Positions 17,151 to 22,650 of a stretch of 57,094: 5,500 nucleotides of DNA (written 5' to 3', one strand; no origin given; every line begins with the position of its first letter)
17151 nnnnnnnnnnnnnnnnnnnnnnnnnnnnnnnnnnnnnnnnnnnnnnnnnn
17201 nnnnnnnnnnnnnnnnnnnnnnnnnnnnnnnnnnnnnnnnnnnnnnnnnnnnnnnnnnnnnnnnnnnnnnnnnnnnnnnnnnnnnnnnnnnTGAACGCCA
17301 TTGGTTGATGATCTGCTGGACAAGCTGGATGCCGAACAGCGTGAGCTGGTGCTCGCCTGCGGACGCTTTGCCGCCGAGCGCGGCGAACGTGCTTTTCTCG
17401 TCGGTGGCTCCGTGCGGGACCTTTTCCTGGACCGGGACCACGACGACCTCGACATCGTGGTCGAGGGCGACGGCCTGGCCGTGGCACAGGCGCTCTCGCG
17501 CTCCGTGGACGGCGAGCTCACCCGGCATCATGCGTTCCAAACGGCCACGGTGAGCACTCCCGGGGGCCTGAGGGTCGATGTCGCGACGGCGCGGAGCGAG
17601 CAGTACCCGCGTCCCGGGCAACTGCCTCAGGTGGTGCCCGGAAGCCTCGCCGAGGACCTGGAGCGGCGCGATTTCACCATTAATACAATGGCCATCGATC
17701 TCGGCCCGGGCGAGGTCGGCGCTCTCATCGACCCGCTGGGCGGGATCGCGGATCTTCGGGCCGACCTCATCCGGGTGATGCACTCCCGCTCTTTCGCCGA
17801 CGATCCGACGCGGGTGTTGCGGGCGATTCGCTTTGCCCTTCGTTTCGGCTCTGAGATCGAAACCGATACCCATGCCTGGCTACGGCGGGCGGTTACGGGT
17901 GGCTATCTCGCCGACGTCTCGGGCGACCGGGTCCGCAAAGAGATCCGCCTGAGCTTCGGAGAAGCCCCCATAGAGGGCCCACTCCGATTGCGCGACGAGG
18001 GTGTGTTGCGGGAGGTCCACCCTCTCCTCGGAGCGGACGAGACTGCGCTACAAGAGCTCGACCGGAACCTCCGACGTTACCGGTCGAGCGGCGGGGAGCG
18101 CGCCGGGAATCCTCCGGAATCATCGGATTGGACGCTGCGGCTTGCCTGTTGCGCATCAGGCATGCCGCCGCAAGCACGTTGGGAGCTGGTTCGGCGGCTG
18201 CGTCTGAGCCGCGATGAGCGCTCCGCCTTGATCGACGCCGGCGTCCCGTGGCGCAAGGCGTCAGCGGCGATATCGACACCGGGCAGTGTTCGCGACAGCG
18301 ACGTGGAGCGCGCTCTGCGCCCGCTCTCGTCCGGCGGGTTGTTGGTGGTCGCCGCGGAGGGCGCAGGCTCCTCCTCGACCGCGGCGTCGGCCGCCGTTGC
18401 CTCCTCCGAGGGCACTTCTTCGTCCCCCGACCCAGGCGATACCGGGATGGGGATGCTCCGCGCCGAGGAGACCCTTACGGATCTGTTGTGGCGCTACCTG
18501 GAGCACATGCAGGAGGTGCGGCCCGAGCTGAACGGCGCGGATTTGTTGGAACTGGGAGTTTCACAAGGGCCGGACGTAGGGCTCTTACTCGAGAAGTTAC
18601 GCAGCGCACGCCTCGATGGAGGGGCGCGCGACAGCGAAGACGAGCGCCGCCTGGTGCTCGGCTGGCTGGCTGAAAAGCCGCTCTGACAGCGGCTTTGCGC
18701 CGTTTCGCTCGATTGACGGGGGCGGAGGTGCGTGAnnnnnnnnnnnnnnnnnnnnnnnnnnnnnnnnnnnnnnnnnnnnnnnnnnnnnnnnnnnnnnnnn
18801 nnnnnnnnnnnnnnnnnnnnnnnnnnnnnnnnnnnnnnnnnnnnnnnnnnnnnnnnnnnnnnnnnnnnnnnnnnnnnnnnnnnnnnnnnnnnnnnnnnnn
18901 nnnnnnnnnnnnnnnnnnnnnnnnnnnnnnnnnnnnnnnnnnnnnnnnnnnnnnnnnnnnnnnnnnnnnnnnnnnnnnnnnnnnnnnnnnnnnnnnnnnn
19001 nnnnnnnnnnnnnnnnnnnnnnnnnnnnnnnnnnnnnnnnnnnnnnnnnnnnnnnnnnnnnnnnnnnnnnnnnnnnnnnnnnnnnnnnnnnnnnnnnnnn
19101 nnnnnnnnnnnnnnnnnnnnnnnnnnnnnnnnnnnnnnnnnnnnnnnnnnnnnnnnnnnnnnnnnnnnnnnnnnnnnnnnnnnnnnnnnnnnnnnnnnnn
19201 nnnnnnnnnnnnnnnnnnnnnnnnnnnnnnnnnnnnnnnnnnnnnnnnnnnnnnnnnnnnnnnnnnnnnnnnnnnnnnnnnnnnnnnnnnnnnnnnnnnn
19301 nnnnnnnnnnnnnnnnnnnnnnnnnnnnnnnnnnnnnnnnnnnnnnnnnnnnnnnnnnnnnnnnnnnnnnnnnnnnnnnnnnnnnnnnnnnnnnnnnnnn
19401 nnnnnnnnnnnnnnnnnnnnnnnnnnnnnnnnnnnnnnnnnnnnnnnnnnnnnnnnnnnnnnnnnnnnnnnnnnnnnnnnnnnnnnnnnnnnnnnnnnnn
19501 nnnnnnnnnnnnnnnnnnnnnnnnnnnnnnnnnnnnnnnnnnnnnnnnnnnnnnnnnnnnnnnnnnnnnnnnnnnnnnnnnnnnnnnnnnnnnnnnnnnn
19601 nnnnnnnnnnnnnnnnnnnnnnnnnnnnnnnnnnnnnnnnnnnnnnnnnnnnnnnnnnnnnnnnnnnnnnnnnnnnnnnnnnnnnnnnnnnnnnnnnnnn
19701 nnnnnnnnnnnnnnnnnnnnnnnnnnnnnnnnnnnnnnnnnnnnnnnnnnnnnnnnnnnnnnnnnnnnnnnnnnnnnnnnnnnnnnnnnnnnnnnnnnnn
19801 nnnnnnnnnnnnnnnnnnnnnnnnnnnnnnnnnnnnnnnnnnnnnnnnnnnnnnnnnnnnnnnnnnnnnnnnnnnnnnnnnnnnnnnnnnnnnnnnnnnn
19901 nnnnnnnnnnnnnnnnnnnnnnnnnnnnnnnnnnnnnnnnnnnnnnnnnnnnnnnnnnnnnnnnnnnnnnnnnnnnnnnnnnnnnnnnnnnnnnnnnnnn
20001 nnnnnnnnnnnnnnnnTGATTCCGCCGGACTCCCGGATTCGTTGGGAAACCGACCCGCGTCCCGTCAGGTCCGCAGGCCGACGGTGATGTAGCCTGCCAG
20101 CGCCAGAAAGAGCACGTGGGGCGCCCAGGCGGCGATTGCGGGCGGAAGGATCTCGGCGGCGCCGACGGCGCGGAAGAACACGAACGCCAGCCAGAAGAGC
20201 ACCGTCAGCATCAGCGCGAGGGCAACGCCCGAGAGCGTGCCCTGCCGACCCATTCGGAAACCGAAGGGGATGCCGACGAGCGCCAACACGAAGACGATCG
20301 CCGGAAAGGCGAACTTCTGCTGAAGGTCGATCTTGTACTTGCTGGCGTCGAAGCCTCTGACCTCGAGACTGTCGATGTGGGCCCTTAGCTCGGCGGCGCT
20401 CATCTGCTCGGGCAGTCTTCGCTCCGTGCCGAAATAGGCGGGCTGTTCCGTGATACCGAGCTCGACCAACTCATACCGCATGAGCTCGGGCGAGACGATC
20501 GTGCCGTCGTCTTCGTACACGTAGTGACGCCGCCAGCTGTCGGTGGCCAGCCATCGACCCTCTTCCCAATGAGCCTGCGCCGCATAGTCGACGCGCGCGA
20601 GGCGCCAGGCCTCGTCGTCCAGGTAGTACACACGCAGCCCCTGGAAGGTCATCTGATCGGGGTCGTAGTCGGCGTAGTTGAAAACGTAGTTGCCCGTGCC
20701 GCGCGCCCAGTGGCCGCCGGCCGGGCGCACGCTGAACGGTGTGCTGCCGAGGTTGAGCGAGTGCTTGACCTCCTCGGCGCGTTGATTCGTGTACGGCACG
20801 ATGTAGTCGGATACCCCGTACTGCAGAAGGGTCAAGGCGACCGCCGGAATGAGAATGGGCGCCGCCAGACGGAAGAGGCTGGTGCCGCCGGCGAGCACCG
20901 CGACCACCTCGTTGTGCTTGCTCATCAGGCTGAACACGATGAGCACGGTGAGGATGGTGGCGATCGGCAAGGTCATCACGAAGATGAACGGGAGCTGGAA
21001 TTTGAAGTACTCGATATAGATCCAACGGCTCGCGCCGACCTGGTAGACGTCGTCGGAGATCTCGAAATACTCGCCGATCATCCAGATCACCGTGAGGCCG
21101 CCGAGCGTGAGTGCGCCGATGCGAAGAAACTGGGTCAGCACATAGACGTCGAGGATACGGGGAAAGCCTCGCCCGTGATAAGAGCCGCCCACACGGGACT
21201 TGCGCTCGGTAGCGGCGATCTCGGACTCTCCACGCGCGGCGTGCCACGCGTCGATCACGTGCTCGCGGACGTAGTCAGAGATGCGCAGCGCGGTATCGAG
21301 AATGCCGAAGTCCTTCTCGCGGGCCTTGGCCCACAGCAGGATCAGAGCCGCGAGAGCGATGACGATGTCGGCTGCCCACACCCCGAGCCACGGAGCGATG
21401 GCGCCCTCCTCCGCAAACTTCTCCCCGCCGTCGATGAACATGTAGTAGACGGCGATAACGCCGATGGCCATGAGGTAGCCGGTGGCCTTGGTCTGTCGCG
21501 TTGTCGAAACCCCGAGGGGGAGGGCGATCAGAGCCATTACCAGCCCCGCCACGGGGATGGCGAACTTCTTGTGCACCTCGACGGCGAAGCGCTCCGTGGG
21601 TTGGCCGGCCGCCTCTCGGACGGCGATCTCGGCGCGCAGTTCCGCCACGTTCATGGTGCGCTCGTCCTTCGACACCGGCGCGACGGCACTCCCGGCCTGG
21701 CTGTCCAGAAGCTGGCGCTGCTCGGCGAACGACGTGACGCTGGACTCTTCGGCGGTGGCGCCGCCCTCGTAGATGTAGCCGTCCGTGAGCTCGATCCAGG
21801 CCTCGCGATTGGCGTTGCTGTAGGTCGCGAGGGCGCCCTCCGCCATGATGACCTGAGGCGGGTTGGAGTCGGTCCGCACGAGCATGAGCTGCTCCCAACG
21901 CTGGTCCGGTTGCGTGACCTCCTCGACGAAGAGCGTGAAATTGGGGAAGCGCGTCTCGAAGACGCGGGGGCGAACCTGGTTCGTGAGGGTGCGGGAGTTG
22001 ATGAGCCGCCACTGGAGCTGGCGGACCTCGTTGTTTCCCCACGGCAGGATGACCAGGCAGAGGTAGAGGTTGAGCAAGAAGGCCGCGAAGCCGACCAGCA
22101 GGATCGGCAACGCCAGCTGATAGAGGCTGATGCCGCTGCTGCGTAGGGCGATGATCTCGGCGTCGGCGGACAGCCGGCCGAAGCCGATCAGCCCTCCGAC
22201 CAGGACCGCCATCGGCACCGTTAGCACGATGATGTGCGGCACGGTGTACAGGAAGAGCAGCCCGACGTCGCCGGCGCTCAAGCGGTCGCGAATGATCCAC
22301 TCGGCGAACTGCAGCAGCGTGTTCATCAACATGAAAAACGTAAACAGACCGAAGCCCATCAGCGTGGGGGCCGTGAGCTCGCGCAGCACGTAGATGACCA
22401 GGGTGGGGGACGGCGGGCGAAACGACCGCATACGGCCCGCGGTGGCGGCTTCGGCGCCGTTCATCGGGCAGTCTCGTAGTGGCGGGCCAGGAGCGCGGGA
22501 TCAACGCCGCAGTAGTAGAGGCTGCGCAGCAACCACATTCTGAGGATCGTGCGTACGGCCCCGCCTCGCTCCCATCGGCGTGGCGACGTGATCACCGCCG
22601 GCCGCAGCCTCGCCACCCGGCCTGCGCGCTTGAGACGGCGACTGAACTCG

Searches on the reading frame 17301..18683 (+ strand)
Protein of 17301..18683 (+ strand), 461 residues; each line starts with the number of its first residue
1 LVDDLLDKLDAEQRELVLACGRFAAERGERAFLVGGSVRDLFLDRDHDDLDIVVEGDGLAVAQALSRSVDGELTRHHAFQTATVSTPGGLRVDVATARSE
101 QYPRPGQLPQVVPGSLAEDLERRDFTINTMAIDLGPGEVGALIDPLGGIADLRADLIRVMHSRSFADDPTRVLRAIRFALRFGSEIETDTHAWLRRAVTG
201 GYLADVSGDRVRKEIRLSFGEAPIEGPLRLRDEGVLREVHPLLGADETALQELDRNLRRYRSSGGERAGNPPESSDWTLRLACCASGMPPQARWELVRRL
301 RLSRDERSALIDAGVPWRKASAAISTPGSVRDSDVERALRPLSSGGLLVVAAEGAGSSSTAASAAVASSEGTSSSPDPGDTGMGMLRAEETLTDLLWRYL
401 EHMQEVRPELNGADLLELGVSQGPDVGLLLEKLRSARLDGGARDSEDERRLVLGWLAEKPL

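Call 61: search_protein_families(library=ncbifam, proteins=[window:17301-18683:+], max_evalue=0.00001)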
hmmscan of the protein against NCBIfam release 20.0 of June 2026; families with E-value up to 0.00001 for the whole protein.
window:17301-18683:+ (461 aa): 9 families
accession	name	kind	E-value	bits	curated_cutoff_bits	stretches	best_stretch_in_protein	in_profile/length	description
NF041569.1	A-tRNAntase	equivalog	1.6e-62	212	1440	1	20-350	471-804/880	A-adding tRNA nucleotidyltransferase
TIGR02692.1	tRNA_CCA_actino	equivalog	1.3e-39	136.2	438.8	1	12-248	11-248/466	CCA tRNA nucleotidyltransferase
NF009814.0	PRK13299.1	equivalog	4.2e-31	108.4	290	1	26-254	18-239/396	CCA tRNA nucleotidyltransferase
NF008137.0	PRK10885.1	equivalog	2.4e-24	85.9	451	1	115-241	83-208/409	multifunctional CCA addition/repair protein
TIGR01942.1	pcnB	subfamily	9.3e-24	84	305.65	1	28-215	29-212/425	polynucleotide adenylyltransferase PcnB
NF009812.0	PRK13297.1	equivalog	1.6e-20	73.6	624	1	116-259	95-235/364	tRNA CCA-pyrophosphorylase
NF009813.0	PRK13298.1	equivalog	1.2e-17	64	606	1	116-216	84-182/417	tRNA CCA-pyrophosphorylase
NF008634.1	PRK11623.1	equivalog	1.1e-13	50.6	702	1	27-213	59-252/469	polynucleotide adenylyltransferase PcnB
NF009811.0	PRK13296.1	equivalog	9.6e-13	47.7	469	1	32-211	4-177/360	CCA tRNA nucleotidyltransferase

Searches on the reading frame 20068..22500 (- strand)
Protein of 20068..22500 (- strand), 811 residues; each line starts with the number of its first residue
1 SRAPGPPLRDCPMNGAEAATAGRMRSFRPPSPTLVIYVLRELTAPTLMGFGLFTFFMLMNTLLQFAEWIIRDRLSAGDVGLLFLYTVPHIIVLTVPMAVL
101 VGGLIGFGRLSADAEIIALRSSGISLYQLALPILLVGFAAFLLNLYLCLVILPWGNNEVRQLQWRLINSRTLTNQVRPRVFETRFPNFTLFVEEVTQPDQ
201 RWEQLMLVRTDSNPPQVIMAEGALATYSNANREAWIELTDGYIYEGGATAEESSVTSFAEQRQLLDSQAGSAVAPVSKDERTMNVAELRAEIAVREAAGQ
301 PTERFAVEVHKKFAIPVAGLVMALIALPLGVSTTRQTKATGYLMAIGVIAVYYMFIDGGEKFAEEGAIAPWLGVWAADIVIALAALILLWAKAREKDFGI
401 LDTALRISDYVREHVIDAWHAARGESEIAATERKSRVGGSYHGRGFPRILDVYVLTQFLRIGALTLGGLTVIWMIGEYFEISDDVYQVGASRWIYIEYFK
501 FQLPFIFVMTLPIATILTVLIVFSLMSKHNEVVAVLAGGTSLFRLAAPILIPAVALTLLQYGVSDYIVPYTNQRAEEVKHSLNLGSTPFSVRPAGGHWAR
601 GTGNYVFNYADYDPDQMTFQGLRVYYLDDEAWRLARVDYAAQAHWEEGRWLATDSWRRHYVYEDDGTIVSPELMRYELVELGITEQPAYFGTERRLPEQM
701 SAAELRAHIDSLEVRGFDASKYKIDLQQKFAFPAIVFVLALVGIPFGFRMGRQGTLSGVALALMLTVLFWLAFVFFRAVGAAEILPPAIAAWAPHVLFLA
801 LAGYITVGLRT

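Call 20: search_protein_families(library=ncbifam, proteins=[window:20068-22500:-], max_evalue=0.00001)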
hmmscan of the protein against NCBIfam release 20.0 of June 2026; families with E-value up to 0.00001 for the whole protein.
window:20068-22500:- (811 aa): 2 families
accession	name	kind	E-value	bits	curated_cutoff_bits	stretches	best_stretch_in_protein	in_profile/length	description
TIGR04408.1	LptG_lptG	equivalog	1.4e-104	349.5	240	2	449-804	1-346/351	LPS export ABC transporter permease LptG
TIGR04407.1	LptF_YjgP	equivalog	4.7e-99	331.4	230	2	37-390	5-346/347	LPS export ABC transporter permease LptF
